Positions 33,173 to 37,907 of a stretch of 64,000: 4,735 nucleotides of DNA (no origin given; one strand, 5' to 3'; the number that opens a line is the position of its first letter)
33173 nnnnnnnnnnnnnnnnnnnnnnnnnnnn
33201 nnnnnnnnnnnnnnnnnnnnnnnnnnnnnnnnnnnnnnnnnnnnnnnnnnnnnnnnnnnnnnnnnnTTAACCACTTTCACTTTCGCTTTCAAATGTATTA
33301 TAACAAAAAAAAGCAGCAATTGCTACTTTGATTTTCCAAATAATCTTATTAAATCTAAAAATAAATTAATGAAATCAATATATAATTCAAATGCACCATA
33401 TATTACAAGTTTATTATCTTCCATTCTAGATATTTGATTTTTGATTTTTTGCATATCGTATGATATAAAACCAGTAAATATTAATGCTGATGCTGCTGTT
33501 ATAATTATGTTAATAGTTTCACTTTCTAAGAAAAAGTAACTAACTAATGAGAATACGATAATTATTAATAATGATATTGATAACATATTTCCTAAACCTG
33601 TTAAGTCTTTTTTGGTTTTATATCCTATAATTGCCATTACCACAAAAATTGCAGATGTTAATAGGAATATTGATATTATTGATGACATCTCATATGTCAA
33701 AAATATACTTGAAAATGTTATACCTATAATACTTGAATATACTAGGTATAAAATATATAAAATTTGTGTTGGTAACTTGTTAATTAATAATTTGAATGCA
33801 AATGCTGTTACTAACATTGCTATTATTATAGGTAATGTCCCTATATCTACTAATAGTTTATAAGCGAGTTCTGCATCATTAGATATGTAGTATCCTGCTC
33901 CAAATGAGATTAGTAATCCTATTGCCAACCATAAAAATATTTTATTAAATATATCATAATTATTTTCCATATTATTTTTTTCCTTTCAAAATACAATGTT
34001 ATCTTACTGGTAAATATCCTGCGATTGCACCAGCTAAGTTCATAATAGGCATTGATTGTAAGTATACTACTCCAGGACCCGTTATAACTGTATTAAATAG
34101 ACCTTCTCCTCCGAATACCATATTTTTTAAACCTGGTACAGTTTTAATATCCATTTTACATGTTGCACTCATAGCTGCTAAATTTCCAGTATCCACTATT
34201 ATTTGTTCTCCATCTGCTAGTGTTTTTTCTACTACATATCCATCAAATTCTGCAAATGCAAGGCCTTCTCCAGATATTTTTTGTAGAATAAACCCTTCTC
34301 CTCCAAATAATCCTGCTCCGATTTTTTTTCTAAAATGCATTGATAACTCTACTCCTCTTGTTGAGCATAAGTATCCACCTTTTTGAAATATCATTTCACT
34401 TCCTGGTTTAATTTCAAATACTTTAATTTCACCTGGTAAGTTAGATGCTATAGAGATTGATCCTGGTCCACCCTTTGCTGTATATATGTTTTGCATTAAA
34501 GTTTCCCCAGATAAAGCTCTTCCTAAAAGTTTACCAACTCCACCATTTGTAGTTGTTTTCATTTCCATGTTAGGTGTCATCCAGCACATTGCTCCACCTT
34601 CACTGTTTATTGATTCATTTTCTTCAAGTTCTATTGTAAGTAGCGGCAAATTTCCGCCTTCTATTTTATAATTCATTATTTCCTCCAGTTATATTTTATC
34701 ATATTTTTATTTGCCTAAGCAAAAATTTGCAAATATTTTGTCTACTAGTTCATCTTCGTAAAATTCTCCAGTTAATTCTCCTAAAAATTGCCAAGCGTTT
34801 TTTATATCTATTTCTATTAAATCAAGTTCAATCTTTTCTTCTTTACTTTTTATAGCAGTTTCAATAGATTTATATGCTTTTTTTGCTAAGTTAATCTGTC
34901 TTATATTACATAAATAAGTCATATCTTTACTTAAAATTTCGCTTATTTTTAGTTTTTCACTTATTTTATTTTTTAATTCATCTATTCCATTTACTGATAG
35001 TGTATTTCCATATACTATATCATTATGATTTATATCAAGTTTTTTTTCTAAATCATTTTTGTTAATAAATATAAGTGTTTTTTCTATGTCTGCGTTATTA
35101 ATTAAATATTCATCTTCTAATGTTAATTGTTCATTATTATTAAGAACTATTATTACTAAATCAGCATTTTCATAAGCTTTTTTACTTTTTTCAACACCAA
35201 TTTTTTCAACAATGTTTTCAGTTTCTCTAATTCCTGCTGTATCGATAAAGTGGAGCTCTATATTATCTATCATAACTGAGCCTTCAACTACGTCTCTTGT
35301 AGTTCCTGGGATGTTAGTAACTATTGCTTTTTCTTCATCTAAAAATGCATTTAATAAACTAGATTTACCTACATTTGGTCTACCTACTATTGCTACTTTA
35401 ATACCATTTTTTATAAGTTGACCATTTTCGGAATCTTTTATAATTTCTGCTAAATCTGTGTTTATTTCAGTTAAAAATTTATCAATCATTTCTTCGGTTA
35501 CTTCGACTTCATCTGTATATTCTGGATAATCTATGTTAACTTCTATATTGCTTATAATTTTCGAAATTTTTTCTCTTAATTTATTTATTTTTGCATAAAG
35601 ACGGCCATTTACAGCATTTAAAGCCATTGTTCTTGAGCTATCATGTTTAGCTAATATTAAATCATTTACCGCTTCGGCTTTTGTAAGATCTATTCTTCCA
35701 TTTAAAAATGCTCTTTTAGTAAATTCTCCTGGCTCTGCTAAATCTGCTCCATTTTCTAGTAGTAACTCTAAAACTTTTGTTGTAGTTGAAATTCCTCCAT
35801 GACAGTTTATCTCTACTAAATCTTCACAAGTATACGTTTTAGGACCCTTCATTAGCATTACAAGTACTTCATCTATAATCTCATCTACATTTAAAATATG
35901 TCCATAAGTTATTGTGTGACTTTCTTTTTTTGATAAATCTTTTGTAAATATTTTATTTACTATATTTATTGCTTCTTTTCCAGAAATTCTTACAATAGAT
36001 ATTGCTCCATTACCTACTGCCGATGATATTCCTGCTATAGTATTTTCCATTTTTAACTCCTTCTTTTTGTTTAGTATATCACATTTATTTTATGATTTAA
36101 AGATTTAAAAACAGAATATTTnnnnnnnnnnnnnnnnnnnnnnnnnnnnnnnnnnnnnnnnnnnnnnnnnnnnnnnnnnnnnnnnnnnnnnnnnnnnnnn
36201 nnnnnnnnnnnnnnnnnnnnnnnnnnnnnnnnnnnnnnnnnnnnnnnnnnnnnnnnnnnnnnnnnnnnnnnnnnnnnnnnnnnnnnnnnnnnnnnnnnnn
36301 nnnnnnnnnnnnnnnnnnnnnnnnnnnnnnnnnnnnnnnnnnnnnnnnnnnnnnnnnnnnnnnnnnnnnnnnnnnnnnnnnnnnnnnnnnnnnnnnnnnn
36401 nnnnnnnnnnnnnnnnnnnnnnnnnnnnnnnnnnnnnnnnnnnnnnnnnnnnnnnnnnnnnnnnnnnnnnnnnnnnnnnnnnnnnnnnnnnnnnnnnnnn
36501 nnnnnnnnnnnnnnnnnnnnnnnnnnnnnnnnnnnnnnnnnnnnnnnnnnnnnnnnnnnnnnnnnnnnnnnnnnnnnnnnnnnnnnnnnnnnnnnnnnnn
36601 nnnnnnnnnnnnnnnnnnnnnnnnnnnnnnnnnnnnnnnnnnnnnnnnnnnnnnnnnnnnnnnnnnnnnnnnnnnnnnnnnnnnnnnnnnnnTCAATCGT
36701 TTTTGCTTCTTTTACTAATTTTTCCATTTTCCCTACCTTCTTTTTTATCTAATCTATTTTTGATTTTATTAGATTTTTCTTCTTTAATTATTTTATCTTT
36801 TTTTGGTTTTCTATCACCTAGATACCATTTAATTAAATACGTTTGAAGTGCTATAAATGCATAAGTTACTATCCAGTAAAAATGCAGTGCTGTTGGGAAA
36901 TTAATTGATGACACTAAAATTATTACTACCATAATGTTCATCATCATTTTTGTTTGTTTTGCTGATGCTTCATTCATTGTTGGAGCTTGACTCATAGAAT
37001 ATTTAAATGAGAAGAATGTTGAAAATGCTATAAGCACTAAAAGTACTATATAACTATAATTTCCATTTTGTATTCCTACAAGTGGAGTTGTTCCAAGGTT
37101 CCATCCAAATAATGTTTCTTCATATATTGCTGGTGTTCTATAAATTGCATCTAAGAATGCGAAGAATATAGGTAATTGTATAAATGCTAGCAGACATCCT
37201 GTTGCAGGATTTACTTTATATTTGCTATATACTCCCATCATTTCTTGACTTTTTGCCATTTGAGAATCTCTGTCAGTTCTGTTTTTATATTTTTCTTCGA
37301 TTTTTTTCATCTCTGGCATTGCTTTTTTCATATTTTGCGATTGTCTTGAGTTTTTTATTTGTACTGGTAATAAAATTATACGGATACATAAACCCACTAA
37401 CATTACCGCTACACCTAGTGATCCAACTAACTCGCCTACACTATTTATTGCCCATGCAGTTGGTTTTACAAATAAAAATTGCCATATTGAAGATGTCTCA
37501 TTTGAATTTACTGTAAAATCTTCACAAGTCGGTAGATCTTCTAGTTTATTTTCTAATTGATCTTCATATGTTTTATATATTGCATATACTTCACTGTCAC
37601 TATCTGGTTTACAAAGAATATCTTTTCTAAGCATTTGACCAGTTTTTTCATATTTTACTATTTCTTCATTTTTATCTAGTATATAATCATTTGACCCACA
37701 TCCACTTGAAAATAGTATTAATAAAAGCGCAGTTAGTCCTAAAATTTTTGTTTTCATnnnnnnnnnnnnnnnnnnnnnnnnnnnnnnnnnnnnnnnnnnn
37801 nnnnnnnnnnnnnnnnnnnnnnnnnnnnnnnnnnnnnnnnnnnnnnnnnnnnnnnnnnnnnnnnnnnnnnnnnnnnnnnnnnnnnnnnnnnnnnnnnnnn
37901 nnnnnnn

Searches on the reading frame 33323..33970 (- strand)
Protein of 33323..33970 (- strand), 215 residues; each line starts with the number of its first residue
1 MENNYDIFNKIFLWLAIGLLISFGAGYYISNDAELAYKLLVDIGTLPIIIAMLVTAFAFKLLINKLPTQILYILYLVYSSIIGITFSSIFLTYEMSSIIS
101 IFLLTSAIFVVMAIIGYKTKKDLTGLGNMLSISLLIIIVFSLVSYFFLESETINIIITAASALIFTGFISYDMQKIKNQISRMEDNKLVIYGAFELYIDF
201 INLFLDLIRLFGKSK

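Call 7: search_protein_families(library=ncbifam, proteins=[window:33323-33970:-], max_evalue=0.00001)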
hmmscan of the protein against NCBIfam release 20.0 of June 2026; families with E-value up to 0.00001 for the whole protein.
window:33323-33970:- (215 aa): 1 family
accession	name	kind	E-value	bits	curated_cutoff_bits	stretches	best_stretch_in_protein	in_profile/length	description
NF045951.1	MAG0110_fam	subfamily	1.9e-16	60.1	98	1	11-212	18-236/237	MAG0110 family membrane protein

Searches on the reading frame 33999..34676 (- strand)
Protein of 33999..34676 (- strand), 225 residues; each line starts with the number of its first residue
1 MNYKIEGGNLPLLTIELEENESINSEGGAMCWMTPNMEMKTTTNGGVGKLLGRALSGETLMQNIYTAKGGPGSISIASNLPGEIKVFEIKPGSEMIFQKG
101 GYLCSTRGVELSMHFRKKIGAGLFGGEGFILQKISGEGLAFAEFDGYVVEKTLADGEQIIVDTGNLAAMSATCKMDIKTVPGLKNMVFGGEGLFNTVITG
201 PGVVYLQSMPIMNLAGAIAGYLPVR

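Call 7: search_protein_families(library=ncbifam, proteins=[window:33999-34676:-], max_evalue=0.00001)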
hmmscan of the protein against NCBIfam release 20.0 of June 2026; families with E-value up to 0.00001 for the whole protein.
window:33999-34676:- (225 aa): 1 family
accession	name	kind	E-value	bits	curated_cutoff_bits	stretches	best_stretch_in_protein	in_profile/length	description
TIGR00266.1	TIGR00266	hypoth_equivalog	5.3e-31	107.9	96.6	1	1-223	1-219/222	TIGR00266 family protein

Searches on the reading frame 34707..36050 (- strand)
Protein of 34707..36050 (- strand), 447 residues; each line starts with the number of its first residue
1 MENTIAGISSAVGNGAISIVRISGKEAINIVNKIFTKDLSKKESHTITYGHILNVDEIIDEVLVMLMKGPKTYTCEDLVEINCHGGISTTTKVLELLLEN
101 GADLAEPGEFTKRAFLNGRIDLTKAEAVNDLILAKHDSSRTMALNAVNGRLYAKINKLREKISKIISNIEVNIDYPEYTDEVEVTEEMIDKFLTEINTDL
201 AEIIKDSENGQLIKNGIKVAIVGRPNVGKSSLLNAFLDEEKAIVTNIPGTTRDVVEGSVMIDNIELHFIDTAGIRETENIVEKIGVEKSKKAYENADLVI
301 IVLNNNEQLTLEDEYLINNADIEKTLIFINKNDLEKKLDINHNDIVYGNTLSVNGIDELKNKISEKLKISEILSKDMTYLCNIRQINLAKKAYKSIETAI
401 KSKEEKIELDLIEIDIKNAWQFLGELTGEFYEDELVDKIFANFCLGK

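Call 7: search_protein_families(library=ncbifam, proteins=[window:34707-36050:-], max_evalue=0.00001)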
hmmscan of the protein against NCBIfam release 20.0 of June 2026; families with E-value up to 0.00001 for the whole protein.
window:34707-36050:- (447 aa): 13 families
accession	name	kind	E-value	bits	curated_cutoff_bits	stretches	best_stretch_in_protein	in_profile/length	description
TIGR00450.1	mnmE_trmE_thdF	equivalog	3.4e-128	428.5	252.6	1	11-447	3-446/446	tRNA uridine-5-carboxymethylaminomethyl(34) synthesis GTPase MnmE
NF003661.0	PRK05291.1-3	equivalog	1.2e-108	364.4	380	1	2-447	3-448/448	tRNA uridine-5-carboxymethylaminomethyl(34) synthesis GTPase MnmE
TIGR03594.1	GTPase_EngA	equivalog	3.7e-34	118.5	306.7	1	185-336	145-301/432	ribosome biogenesis GTPase Der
TIGR00231.1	small_GTP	domain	1.9e-24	86.3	42.5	1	215-339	2-127/164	GTP-binding protein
NF000908.1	PRK00089.1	equivalog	5.5e-24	85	237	1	219-340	6-129/291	GTPase Era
TIGR03918.1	GTP_HydF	equivalog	6.4e-23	81.2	325.55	1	217-370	8-170/392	[FeFe] hydrogenase H-cluster maturation GTPase HydF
NF002828.0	PRK03003.1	equivalog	2.1e-22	79.4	631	1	204-334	201-336/477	ribosome biogenesis GTPase Der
NF007071.0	PRK09518.1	equivalog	2.1e-21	76.1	953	1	207-334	435-567/706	bifunctional cytidylate kinase/GTPase Der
TIGR00436.1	era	equivalog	1.8e-18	66.9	116.25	1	217-343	1-126/270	GTPase Era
TIGR00437.1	feoB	equivalog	8e-12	44.6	315.65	1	223-416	1-189/594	ferrous iron transport protein B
TIGR03596.1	GTPase_YlqF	equivalog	4.6e-11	42.6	208.2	1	189-274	91-173/276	ribosome biogenesis GTPase YlqF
TIGR03597.1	GTPase_YqeH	equivalog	3.7e-09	36.2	297.4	1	214-309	153-250/361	ribosome biogenesis GTPase YqeH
TIGR03598.1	GTPase_YsxC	equivalog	1.6e-08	34.5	124.45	1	214-271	16-71/186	ribosome biogenesis GTP-binding protein YihA/YsxC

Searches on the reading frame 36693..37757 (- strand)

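Call 7: search_protein_families(library=ncbifam, proteins=[window:36693-37757:-], max_evalue=0.00001)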
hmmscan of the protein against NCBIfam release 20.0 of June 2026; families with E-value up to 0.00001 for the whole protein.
window:36693-37757:- (354 aa): 22 families
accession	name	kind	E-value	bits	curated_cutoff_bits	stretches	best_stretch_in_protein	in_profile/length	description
NF002803.0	PRK02944.1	equivalog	5.8e-46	157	377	1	86-310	30-241/255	YidC family membrane integrase SpoIIIJ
TIGR03592.1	yidC_oxa1_cterm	subfamily_domain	7.5e-43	146.8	84.3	1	113-310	1-190/191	membrane protein insertase YidC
NF002353.0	PRK01318.1-4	equivalog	1.2e-29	103.4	365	1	92-328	355-591/596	membrane protein insertase YidC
NF002350.0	PRK01315.1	equivalog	2.5e-26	92.6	282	1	116-312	44-258/329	membrane protein insertase YidC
NF002687.0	PRK02463.1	equivalog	1.1e-25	90.1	425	1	76-340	22-275/307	membrane protein insertase YidC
NF002357.0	PRK01318.2-4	equivalog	3.2e-24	85.6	479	1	95-324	316-527/532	membrane protein insertase YidC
NF002352.0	PRK01318.1-3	equivalog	6.8e-24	84.9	447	1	65-319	332-558/562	membrane protein insertase YidC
NF002351.0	PRK01318.1-1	equivalog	1.9e-22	79.7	740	1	91-313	330-534/545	membrane protein insertase YidC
NF002356.0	PRK01318.2-3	equivalog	3.4e-22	78.6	460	1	105-343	364-599/627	membrane protein insertase YidC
NF002566.0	PRK02201.1-1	equivalog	4.2e-21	75.3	342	1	117-327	148-373/380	membrane protein insertase YidC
NF002354.0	PRK01318.2-1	equivalog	1.6e-20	73.1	1094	1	104-326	343-547/548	membrane protein insertase YidC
NF002567.0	PRK02201.1-2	equivalog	3.1e-20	72.4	452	1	95-310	403-633/651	membrane protein insertase YidC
NF002355.0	PRK01318.2-2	equivalog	5.4e-20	71.4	891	1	109-202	392-480/602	membrane protein insertase YidC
NF002168.0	PRK01001.1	equivalog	1.2e-19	70.2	670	1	110-328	572-793/795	membrane protein insertase YidC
NF002359.0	PRK01318.2-6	equivalog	3.2e-19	68.7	600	1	112-339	378-607/624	membrane protein insertase YidC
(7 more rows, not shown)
